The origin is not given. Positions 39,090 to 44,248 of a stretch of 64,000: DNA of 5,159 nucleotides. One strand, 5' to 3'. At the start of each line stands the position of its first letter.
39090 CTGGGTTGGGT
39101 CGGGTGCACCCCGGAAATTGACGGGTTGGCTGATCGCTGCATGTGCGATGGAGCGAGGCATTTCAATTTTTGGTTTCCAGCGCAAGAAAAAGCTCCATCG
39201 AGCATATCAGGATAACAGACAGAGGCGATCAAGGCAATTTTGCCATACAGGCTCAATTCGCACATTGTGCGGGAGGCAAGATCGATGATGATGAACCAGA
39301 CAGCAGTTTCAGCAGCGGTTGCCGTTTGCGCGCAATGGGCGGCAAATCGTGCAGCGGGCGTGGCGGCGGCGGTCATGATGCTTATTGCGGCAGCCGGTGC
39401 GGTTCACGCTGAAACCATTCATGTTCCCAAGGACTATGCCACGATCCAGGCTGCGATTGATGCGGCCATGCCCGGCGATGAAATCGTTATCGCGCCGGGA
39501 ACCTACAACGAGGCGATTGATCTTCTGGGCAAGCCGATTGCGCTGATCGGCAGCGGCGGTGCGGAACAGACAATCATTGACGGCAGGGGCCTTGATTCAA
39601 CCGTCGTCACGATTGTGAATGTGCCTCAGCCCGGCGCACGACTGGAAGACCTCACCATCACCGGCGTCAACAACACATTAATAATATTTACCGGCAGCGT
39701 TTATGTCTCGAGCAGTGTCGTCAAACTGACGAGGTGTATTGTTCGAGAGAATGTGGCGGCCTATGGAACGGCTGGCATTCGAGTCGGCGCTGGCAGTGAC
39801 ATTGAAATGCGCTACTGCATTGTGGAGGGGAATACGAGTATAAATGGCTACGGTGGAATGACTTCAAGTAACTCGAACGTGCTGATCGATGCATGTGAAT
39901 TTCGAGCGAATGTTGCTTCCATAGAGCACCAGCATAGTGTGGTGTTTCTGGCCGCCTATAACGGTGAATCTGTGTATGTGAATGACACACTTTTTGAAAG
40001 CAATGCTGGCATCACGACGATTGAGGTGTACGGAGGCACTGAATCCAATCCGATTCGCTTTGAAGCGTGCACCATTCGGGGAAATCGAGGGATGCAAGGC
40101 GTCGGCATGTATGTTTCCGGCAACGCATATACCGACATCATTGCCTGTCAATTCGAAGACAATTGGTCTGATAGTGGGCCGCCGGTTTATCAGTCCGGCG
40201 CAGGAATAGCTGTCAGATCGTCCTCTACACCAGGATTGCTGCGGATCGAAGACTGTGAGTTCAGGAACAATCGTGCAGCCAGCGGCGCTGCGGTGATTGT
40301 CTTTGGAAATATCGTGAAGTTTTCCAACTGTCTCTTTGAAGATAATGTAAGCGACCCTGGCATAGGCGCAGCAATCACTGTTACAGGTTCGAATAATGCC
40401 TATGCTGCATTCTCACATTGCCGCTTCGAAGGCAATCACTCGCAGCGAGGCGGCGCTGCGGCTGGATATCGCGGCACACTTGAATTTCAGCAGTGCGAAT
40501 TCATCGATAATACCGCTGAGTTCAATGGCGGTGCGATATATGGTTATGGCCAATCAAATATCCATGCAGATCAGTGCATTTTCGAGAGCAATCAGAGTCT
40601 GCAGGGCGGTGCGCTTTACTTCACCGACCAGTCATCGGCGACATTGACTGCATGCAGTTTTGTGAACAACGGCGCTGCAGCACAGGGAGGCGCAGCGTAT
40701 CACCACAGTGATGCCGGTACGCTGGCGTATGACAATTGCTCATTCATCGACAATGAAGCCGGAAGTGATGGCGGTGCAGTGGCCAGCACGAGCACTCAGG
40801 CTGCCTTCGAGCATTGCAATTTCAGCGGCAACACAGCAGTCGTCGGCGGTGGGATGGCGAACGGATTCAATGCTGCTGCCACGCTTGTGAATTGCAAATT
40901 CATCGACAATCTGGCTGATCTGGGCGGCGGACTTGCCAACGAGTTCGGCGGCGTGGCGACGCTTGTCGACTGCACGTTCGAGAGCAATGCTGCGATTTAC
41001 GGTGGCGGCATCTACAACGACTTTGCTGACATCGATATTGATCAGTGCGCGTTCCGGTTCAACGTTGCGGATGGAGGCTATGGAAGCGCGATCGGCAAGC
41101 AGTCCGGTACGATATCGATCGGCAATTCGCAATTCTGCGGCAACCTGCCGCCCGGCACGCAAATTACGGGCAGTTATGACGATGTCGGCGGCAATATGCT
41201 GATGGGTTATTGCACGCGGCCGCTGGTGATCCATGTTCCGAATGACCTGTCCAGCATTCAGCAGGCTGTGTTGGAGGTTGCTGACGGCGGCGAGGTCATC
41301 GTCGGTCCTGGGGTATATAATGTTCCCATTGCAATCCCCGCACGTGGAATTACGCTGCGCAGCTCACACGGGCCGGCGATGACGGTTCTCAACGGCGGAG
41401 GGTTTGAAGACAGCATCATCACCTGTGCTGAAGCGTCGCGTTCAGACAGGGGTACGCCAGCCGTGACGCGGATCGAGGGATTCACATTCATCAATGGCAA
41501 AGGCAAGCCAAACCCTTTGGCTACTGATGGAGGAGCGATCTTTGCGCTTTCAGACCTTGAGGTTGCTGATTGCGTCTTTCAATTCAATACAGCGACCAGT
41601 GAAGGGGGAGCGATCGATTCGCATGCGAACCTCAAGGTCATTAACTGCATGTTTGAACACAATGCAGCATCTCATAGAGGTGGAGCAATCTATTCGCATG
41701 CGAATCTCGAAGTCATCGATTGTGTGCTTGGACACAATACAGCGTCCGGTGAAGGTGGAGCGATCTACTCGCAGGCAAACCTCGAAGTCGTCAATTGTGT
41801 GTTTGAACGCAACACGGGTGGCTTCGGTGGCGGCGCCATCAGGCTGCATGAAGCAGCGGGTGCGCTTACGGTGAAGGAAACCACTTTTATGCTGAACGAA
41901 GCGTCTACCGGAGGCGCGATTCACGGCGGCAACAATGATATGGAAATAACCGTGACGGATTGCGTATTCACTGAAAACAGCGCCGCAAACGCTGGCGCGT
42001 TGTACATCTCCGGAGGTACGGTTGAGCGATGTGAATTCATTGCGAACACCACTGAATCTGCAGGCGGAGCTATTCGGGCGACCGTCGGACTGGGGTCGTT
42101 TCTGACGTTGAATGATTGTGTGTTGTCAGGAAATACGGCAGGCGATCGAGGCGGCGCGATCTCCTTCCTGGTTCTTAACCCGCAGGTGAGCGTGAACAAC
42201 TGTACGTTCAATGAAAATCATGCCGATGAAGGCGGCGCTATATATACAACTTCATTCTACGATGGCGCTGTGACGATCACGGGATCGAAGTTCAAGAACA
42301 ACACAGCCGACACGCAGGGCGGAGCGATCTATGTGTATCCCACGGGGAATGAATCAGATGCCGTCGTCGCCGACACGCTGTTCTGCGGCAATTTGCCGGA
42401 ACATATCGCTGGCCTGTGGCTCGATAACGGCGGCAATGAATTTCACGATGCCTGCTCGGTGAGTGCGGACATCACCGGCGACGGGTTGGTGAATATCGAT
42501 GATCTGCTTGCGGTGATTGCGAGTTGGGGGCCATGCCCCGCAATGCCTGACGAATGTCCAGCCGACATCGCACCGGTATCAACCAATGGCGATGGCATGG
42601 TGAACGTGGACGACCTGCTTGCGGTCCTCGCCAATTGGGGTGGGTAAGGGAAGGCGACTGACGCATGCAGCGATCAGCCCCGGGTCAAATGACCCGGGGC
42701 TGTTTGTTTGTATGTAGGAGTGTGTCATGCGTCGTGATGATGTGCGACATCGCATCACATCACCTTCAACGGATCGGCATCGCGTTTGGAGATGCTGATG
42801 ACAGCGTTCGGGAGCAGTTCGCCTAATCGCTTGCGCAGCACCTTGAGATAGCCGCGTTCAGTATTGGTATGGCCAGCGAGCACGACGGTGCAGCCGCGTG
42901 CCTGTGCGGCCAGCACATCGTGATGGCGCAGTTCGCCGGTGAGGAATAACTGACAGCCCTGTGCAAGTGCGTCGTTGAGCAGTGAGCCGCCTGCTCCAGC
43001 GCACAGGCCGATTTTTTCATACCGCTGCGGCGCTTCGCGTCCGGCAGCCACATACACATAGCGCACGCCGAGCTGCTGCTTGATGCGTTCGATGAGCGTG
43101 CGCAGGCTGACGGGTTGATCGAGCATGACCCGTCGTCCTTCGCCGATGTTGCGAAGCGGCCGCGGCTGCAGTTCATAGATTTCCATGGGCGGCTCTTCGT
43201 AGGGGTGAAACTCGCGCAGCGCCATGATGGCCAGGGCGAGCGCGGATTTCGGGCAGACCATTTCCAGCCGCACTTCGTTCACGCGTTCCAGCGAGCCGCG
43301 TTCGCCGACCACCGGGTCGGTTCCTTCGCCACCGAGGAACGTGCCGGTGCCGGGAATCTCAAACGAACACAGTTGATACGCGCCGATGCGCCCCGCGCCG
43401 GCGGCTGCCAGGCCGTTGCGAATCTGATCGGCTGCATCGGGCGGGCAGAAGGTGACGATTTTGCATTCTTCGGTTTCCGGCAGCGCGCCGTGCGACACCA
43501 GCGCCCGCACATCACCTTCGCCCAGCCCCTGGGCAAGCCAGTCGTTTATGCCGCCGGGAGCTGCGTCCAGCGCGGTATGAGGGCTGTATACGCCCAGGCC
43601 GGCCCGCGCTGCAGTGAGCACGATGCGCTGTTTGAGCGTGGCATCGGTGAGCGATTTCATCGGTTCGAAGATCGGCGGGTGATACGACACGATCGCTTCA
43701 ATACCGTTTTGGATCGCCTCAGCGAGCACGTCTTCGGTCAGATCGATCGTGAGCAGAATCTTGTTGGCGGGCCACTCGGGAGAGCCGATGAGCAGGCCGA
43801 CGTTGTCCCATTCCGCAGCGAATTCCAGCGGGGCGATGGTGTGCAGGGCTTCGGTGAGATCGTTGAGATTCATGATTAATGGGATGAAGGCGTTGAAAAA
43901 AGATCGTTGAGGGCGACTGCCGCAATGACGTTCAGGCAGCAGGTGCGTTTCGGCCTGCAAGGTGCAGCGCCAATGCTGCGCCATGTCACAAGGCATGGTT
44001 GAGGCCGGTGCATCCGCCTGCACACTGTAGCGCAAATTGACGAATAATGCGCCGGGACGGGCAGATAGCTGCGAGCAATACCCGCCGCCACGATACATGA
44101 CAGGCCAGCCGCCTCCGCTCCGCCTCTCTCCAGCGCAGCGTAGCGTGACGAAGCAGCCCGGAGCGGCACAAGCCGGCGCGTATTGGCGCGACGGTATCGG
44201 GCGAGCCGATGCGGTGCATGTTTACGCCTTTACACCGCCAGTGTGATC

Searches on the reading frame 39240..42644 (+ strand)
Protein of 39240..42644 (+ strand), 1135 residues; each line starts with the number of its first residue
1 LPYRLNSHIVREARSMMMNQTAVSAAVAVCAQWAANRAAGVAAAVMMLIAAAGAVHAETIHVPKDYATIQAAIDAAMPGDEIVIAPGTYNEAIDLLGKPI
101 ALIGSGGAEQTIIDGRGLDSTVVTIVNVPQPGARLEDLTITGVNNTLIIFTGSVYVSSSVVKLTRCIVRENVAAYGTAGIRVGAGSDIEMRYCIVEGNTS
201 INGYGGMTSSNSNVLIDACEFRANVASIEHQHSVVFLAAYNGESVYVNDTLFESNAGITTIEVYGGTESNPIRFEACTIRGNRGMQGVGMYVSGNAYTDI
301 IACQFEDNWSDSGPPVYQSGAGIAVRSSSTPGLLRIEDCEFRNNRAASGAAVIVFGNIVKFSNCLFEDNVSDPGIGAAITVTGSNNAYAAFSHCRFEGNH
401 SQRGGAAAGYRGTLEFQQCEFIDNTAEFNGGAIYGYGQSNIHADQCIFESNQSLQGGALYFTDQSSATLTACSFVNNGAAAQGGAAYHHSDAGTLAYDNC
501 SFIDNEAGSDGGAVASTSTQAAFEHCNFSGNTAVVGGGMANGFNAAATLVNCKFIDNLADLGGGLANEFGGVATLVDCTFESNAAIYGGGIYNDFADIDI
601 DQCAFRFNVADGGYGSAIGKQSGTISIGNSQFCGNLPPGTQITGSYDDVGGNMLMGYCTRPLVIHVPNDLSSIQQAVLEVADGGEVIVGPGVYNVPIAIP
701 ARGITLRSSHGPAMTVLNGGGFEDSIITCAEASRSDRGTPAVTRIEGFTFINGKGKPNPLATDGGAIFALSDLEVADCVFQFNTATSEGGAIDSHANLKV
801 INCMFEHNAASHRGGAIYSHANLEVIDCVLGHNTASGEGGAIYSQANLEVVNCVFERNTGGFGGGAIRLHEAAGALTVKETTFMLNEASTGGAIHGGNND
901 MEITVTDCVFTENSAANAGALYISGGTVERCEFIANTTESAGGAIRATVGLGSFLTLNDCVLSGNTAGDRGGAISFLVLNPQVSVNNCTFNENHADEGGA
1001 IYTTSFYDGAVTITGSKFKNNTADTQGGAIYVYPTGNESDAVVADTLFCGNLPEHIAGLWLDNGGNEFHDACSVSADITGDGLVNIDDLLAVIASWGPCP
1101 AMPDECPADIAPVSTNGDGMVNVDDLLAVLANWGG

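Call 43: search_protein_families(library=pfam, max_evalue=0.00001, proteins=[window:39240-42644:+])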
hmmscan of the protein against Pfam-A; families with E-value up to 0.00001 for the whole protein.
window:39240-42644:+ (1135 aa): 1 family
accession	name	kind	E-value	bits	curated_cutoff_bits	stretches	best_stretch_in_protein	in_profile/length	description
PF02415.23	Chlam_PMP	-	2e-36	120.4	20.6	0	987-1004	1-19/19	Chlamydia polymorphic membrane protein (Chlamydia_PMP) repeat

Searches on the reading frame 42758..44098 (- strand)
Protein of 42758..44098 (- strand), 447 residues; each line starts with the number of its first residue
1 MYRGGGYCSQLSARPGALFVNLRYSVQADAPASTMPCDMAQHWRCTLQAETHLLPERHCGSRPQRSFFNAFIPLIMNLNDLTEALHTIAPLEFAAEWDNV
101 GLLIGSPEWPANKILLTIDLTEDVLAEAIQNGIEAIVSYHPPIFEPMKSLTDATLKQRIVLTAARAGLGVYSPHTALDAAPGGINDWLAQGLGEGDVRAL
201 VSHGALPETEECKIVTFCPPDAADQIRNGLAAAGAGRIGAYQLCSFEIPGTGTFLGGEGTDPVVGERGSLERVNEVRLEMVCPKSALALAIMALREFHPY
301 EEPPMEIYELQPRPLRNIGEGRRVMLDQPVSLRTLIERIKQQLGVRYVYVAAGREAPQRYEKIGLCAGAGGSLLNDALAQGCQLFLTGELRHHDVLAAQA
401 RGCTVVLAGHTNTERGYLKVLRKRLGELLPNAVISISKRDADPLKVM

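Call 43: search_protein_families(library=pfam, max_evalue=0.00001, proteins=[window:42758-44098:-])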
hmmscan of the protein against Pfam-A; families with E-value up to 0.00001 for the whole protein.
window:42758-44098:- (447 aa): 1 family
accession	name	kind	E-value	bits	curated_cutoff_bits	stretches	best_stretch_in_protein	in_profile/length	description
PF01784.24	DUF34_NIF3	-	2.4e-68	231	23.4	1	76-433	1-246/256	Duf34/NIF3 (NGG1p interacting factor 3)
